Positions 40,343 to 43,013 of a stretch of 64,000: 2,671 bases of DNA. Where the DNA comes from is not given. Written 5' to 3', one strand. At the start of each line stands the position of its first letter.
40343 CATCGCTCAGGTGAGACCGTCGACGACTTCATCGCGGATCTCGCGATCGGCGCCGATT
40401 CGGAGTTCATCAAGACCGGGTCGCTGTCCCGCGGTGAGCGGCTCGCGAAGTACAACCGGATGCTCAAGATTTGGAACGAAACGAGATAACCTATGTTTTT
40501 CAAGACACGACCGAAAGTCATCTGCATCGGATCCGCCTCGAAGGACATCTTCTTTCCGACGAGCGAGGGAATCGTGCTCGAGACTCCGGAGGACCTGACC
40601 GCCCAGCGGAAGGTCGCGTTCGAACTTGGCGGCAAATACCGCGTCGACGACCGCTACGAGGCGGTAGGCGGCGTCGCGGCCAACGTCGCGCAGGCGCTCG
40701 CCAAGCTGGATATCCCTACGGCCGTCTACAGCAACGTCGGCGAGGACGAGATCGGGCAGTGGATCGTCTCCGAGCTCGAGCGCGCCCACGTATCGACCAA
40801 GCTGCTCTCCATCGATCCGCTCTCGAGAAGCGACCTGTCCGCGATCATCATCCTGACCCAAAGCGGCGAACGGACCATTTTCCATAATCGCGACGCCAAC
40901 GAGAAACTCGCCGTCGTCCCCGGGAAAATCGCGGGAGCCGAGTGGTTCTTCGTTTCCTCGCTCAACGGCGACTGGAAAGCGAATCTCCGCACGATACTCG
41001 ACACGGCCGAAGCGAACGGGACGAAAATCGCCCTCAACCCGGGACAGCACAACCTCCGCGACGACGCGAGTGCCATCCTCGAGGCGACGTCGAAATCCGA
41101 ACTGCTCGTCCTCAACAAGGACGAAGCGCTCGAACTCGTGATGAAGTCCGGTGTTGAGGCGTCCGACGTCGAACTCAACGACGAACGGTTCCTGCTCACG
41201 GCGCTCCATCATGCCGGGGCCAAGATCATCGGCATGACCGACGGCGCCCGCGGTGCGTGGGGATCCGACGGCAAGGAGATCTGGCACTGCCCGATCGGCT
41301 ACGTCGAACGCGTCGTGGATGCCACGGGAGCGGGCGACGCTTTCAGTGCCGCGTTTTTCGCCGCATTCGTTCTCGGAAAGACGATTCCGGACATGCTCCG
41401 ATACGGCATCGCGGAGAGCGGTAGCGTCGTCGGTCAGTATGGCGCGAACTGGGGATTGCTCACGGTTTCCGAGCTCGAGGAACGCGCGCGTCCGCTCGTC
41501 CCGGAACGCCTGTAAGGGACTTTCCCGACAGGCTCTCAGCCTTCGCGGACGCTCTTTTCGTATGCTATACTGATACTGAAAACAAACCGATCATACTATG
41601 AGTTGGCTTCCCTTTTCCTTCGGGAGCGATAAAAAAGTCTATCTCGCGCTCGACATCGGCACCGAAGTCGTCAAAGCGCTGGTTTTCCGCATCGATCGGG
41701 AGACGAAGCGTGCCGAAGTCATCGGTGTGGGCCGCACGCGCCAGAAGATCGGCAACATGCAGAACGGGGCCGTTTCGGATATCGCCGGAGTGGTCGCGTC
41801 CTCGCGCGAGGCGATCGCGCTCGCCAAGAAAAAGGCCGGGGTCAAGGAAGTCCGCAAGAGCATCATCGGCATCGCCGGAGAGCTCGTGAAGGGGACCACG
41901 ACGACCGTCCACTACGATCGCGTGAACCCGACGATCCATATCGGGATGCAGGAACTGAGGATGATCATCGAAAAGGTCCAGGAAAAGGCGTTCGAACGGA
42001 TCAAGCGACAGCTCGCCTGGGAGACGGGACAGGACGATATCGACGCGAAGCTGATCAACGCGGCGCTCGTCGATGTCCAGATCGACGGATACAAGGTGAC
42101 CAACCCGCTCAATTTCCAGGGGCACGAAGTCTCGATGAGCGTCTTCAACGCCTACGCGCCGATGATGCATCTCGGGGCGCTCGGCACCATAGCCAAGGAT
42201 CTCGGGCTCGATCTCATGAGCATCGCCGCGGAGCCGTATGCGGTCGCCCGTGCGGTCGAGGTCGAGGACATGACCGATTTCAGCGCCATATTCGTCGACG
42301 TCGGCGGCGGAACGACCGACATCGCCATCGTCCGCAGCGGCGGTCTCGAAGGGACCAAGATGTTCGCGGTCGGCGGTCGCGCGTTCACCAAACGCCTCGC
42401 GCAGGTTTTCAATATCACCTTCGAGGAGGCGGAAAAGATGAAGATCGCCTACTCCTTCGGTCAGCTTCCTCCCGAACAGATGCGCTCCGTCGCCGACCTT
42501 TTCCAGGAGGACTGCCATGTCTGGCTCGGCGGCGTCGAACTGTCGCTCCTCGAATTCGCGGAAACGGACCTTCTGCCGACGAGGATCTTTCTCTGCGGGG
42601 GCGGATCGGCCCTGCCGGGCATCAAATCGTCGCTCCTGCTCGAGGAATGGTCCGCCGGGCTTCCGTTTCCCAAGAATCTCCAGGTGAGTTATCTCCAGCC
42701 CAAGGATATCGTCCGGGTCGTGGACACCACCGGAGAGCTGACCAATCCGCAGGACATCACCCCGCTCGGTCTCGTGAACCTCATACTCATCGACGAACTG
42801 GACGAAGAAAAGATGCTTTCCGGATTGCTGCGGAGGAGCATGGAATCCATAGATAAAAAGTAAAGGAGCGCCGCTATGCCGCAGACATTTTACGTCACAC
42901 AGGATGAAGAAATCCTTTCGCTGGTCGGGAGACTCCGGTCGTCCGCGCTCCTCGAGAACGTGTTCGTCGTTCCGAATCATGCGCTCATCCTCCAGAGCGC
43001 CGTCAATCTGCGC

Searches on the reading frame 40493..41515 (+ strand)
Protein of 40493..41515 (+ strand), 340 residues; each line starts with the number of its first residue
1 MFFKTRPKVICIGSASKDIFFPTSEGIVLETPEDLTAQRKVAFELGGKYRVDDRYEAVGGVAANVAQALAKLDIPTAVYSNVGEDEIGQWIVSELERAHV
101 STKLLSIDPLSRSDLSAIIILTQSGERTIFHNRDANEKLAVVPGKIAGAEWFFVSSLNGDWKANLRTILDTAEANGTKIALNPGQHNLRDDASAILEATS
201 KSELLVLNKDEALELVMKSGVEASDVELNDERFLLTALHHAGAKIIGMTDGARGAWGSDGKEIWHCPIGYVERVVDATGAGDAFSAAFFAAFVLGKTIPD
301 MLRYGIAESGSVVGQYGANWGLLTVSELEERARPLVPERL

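Call 72: search_protein_families(library=pfam, proteins=[window:40493-41515:+], max_evalue=0.001)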
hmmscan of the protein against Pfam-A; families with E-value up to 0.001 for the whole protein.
window:40493-41515:+ (340 aa): 1 family
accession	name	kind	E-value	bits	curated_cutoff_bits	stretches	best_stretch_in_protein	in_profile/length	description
PF00294.29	PfkB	-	1.9e-38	132.9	25.8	1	50-319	27-296/302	pfkB family carbohydrate kinase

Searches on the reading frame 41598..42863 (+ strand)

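Call 72: search_protein_families(library=pfam, proteins=[window:41598-42863:+], max_evalue=0.001)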
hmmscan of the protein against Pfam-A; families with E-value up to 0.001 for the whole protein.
window:41598-42863:+ (421 aa): 6 families
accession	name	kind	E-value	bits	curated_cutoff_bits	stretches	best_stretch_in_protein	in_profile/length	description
PF14450.12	FtsA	-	2.8e-17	63.7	31.8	1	232-343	2-96/127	Cell division protein FtsA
PF11104.14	PilM_2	-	3.9e-09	36.3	27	1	204-346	150-294/340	Type IV pilus assembly protein PilM;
PF06723.19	MreB_Mbl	-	2.8e-08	33.4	27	1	194-275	111-196/327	MreB/Mbl protein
PF06277.17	EutA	-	1.3e-05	24.7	27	1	205-263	122-178/475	Ethanolamine utilisation protein EutA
PF01968.24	Hydantoinase_A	-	0.00068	19.4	22.9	0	191-256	40-107/291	Hydantoinase/oxoprolinase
PF00012.26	HSP70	-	0.00091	18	20.6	0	203-283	160-246/599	Hsp70 protein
